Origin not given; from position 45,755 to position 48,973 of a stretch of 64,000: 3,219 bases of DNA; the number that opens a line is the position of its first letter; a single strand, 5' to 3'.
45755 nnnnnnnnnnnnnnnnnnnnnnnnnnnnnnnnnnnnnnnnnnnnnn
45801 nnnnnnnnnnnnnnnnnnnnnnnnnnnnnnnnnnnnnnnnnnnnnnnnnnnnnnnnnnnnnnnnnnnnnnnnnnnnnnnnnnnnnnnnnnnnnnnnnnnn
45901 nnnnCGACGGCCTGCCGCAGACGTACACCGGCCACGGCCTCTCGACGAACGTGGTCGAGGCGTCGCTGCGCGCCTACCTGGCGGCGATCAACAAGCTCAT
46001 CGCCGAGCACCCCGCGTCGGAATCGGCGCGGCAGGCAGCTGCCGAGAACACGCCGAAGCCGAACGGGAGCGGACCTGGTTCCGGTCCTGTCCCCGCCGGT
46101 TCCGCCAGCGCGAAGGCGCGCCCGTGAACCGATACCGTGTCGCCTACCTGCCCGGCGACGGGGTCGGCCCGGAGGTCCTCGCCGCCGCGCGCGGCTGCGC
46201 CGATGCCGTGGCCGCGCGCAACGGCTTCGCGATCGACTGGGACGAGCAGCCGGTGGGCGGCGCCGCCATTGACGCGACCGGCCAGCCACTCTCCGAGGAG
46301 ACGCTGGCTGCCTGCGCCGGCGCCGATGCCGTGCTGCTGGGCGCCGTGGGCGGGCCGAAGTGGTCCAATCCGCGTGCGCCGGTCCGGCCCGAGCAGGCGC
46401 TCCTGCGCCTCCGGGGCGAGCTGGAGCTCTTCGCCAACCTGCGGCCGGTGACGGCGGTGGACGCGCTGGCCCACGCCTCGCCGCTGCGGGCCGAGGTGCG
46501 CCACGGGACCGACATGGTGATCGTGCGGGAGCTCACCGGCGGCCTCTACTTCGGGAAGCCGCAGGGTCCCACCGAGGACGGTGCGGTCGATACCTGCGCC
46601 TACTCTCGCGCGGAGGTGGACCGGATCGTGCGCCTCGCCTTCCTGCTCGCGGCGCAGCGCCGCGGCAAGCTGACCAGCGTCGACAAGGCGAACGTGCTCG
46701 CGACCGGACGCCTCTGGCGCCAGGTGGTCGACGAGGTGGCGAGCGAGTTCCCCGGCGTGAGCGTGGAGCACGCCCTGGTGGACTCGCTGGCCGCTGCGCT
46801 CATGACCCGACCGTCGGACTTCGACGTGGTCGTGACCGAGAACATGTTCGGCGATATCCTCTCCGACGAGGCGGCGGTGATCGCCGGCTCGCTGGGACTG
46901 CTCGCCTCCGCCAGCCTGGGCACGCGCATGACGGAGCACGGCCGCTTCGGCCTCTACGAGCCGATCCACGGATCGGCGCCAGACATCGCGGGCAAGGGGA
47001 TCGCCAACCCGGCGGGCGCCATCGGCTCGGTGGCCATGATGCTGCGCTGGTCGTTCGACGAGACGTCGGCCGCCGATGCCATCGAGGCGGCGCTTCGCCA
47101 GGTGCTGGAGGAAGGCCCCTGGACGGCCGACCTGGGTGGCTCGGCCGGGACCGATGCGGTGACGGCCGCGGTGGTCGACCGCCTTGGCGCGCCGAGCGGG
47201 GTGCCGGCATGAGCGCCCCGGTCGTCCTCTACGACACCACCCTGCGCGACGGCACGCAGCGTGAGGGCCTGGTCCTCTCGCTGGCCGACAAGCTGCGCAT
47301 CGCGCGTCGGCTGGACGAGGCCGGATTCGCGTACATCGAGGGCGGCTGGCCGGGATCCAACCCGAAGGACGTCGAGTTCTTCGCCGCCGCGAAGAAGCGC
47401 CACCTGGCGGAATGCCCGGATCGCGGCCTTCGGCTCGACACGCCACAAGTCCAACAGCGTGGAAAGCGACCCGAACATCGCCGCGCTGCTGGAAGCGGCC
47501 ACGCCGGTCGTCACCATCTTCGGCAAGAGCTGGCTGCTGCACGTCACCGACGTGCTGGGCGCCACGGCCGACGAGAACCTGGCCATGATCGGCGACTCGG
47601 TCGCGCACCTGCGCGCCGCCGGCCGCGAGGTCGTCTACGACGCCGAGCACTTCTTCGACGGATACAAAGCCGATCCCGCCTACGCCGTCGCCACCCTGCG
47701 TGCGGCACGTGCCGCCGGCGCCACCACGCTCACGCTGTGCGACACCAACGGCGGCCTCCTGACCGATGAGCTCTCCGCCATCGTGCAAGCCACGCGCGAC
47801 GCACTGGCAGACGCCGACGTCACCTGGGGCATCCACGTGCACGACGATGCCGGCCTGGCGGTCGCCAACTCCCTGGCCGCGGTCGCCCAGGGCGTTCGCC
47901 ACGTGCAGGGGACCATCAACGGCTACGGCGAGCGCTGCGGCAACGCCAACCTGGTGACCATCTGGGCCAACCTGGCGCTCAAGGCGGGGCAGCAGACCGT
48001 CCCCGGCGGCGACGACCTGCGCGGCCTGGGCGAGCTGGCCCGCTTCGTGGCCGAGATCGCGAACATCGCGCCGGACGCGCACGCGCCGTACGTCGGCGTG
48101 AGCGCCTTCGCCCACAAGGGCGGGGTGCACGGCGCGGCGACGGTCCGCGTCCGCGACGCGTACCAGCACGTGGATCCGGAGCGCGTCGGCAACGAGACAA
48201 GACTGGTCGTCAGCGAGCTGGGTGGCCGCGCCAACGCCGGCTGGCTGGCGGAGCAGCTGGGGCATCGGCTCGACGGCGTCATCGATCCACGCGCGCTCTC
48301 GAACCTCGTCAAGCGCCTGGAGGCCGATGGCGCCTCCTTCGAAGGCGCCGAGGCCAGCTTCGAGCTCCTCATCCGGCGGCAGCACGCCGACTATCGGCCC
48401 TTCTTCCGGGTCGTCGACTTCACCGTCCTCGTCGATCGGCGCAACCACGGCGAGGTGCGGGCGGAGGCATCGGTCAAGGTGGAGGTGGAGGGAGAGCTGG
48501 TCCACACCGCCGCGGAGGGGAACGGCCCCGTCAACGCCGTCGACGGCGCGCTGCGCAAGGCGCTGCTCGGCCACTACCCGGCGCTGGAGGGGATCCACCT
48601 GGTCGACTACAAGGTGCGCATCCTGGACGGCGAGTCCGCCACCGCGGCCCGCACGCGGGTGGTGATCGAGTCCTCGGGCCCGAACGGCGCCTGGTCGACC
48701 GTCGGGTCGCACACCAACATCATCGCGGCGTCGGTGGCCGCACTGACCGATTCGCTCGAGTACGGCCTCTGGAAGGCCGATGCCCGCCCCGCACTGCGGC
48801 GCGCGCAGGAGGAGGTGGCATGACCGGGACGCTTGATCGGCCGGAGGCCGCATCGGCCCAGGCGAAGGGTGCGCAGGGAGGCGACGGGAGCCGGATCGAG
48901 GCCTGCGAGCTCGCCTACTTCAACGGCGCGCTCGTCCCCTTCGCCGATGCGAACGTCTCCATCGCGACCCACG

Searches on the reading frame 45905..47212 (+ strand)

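Call 69: search_protein_families(library=pfam, max_evalue=0.00001, proteins=[window:45905-47212:+])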
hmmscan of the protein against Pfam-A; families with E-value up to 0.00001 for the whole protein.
window:45905-47212:+ (435 aa): 1 family
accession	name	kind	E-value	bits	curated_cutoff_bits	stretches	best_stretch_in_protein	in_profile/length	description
PF00180.25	Iso_dh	-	3.2e-126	421.7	27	1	79-423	2-344/348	Isocitrate/isopropylmalate dehydrogenase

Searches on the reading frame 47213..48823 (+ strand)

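Call 69: search_protein_families(library=pfam, max_evalue=0.00001, proteins=[window:47213-48823:+])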
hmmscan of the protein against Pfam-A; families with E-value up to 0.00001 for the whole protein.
window:47213-48823:+ (536 aa): 3 families
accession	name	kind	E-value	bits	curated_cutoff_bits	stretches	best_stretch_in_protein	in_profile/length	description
PF00682.25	HMGL-like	-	1.1e-29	104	29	1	89-263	78-244/260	HMGL-like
PF08502.15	LeuA_dimer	-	1.5e-25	90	24.9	1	379-517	3-129/131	LeuA allosteric (dimerisation) domain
PF22617.1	HCS_D2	-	1.2e-07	32.4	27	1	294-354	2-63/82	Homocitrate synthase post-HMGL domain-like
